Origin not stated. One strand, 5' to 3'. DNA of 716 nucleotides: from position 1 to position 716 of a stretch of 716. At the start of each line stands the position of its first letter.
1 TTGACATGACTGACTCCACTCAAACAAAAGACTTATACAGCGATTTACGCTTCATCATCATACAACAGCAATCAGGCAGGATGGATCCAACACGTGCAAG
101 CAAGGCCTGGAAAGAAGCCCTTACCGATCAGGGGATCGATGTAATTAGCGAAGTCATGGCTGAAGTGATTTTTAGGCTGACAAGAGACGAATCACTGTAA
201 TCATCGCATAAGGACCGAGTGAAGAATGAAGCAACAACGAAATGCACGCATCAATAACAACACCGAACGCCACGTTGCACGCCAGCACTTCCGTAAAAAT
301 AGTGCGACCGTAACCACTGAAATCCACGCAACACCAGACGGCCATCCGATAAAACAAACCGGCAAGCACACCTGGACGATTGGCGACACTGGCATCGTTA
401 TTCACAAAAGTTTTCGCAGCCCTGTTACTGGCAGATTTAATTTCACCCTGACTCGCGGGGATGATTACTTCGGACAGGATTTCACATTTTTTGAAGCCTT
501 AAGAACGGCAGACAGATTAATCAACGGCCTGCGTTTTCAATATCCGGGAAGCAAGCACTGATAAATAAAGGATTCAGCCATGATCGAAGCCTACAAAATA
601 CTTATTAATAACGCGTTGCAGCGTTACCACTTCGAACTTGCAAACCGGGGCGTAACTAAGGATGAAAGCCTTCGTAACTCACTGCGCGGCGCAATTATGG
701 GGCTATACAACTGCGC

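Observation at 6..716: Compact three-gene cassette of unrecognised small proteins, continuing past both window edges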

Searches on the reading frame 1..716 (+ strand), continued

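Call 95: get_annotated_region(hit=H71, flank=2500)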
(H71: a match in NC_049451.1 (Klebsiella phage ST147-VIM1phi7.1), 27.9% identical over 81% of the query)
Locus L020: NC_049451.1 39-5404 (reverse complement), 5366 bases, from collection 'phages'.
description: Klebsiella phage ST147-VIM1phi7.1, complete genome.
organism: Klebsiella phage ST147-VIM1phi7.1 (NCBI taxid 2510480)
taxonomy: Viruses; Duplodnaviria; Heunggongvirae; Uroviricota; Caudoviricetes; Peduoviridae; Vimunumvirus; Vimunumvirus ST147VIM1phi71
host: Klebsiella pneumoniae ST147-VIM1; source: -; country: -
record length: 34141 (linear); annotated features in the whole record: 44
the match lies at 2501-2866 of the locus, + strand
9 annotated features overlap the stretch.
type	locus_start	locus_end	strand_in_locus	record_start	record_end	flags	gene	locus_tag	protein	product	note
CDS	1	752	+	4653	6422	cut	-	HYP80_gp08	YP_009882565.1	terminase large subunit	-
CDS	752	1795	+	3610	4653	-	-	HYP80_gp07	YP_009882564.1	portal protein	-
CDS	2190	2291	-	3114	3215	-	-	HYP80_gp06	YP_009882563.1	hypothetical protein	hypothetical protein L381 03404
CDS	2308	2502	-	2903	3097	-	-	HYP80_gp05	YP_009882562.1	hypothetical protein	-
CDS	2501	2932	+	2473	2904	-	-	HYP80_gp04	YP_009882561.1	hypothetical protein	-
CDS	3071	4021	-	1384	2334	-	-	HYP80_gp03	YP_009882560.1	polymerase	-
CDS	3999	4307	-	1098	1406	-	-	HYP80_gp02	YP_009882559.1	helix-turn-helix domain-containing protein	-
CDS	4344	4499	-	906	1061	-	-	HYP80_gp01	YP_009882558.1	hypothetical protein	hypothetical protein L381 03408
misc_feature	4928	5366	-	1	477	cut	-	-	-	-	similar to DinI family protein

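Call 96: get_annotated_region(hit=H79, flank=2500)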
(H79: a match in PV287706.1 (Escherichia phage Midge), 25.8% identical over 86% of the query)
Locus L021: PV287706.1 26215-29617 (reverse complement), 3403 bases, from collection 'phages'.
description: Escherichia phage Midge, complete genome.
organism: Escherichia phage Midge (NCBI taxid 3411023)
taxonomy: Viruses
host: Escherichia coli 4s; source: fresh water; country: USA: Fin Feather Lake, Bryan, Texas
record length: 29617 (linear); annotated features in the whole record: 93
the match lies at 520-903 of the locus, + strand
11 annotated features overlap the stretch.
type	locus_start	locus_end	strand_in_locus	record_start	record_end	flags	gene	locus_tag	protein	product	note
regulatory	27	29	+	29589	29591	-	-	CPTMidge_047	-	ribosome_binding_site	-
CDS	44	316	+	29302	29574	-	-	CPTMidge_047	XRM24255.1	hypothetical protein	-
CDS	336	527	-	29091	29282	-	-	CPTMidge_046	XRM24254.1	hypothetical protein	-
regulatory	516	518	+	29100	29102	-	-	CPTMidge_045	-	ribosome_binding_site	-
CDS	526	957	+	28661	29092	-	-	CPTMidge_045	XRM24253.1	putative transcriptional regulator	HHpred predicted structural similarity at 91.20 percent probability to Enterobacteria phage T7 fusion protein 5.5/5.7; ...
regulatory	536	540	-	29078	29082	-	-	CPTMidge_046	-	ribosome_binding_site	-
CDS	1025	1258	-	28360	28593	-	-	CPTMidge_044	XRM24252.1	DNA damage inducible DinI-like protein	Contains DNA-damage-inducible protein I family (DinI-like) (Pfam PF06183)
CDS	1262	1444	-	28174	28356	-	-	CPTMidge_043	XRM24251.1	hypothetical protein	HHpred predicted structural similarity at 63.40 percent probability to Escherichia coli COLICIN E8 IMMUNITY PROTEIN, ...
regulatory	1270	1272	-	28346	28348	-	-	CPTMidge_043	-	ribosome_binding_site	-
regulatory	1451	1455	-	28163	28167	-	-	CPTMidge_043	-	ribosome_binding_site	-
CDS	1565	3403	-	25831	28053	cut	-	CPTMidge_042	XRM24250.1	replication endonuclease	BLASTp similarity to Escherichia phage P2 replication gene A protein (A) (UniProt VPA_BPP2), E value: 1.57839e-112; ...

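Call 103: find_related_loci(query=A6, collection=viral_contigs, flank=4000)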
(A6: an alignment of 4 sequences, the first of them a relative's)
Query A6 (145 aa) in viral_contigs; peptide patterns used: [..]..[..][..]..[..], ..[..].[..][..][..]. (x = any residue, [..] = any of these).
144 stretches matched a pattern; 43 encode a relative of the query (tblastn E <= 1e-3); 43 distinct loci.
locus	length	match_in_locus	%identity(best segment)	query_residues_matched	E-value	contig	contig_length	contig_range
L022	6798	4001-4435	100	1-145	4e-94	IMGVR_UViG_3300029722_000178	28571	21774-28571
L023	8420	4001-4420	28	3-138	8e-14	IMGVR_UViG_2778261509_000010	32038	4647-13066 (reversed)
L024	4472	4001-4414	30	6-139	2e-14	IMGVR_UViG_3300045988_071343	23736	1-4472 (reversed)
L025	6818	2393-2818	27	1-138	4e-14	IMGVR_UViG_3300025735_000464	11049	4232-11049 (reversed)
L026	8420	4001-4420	28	3-138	2e-13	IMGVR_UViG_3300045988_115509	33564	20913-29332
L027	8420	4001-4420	28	3-138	2e-13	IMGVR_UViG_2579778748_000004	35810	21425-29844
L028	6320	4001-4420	28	3-138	2e-13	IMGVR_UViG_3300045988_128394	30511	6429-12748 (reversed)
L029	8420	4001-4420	28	3-138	2e-13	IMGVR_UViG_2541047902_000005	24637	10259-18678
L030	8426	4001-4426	27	1-138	3e-13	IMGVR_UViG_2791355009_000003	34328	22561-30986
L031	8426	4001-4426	26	1-138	4e-13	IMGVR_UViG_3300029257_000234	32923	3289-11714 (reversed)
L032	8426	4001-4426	26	1-138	4e-13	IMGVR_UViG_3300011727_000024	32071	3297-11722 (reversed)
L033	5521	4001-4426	26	1-138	4e-13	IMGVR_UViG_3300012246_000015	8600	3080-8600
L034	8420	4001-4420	28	3-138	6e-13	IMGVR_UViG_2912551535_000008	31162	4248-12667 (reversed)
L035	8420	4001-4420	28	3-138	5e-13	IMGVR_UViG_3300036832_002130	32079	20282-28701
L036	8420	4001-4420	28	3-138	6e-13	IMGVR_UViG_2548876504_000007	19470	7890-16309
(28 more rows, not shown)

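Call 111: search_solved_structures(query=A8, max_evalue=10, show_alignments=2)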
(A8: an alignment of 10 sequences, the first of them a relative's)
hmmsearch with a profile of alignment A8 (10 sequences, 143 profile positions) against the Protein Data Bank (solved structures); distinct sequences matched with E-value up to 10: 2.
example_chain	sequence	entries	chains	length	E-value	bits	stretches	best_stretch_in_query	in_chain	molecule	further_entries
7suk_LU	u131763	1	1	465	1.2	12.1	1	45-120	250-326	Protein SOF1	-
8wh7_A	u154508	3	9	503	1.6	11.8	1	85-117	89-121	Hemagglutinin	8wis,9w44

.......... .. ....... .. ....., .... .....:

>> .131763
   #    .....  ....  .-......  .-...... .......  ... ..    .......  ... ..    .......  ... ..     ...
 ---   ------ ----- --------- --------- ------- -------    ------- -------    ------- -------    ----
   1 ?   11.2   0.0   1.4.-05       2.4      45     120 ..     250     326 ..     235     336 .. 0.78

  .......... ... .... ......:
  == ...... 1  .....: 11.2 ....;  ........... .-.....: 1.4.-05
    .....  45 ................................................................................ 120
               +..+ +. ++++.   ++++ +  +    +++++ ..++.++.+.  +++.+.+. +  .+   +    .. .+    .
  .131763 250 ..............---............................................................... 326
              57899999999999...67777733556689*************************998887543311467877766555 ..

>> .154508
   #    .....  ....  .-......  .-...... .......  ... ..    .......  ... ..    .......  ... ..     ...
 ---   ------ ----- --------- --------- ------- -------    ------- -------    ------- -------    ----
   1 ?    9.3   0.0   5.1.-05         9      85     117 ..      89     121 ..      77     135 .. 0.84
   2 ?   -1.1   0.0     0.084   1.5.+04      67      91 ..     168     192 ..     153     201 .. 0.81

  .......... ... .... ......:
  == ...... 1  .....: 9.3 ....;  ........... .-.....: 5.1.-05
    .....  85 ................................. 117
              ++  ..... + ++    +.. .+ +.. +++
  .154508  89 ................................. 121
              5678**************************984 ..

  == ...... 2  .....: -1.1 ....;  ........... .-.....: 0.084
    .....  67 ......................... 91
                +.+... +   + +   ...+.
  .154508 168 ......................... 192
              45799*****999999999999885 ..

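Call 113: profile_search(alignment_id=A8)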
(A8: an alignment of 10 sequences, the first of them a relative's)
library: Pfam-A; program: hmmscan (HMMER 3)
A. the first sequence (145 residues): domains with independent E <= 10: 0; with E <= 0.001: 0
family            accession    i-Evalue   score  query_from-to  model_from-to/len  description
(no Pfam family matches the first sequence, even at E <= 10)
B. every sequence of the alignment scanned on its own (10 sequences): families by number of members that match
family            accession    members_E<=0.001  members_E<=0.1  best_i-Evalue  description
RecJ_C            PF22047.1                  0               3        2.8e-02  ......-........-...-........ exonuclease RecJ C-terminal domain
BpuJI_N           PF11564.14                 0               1        1.3e-02  Restriction endonuclease BpuJI - N terminal

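Call 118: search_protein_families(proteins=[L020:2501-2929:+, L020:2311-2502:-, L021:526-954:+, L021:339-527:-], library=phrogs, max_evalue=0.01)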
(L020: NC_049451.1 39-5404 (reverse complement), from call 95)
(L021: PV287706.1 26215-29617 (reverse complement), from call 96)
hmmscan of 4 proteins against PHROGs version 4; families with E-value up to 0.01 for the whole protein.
L020:2501-2929:+ (143 aa): 1 family
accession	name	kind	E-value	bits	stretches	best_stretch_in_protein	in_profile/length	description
phrog_2266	-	unknown function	1.9e-60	203.9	1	1-142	1-143/144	-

L020:2311-2502:- (64 aa): 1 family
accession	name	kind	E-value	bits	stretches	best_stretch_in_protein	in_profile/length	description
phrog_2454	-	unknown function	3.7e-37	127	1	1-64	1-64/64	-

L021:526-954:+ (143 aa): 1 family
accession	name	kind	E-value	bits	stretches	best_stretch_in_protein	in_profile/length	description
phrog_2266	-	unknown function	3.4e-61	206.4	1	1-142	1-143/144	-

L021:339-527:- (63 aa): 1 family
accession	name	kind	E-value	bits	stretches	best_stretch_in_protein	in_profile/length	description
phrog_2454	-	unknown function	9.7e-40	135.3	1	1-63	1-64/64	-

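Call 119: search_protein_families(proteins=[L020:2501-2929:+, L020:2311-2502:-, L021:526-954:+, L021:339-527:-], library=padloc, max_evalue=0.1)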
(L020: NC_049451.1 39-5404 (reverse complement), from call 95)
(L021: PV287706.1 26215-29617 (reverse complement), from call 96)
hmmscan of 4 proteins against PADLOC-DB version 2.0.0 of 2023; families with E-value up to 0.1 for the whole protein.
L020:2501-2929:+ (143 aa): 0 families

L020:2311-2502:- (64 aa): 0 families

L021:526-954:+ (143 aa): 0 families

L021:339-527:- (63 aa): 0 families

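Call 120: search_protein_families(proteins=[L020:2501-2929:+, L020:2311-2502:-, L021:526-954:+, L021:339-527:-], library=ncbifam, max_evalue=0.1)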
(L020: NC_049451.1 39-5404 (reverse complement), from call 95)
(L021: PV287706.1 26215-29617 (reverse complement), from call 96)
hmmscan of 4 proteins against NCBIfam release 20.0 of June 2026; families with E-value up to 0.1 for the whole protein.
L020:2501-2929:+ (143 aa): 0 families

L020:2311-2502:- (64 aa): 0 families

L021:526-954:+ (143 aa): 0 families

L021:339-527:- (63 aa): 2 families
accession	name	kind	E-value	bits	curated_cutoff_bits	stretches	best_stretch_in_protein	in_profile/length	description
NF002775.0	PRK02870.1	equivalog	0.024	13.9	285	1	34-61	159-186/338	zinc metalloprotease HtpX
NF003339.0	PRK04351.1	equivalog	0.047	13.3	113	1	13-62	27-75/149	SprT family protein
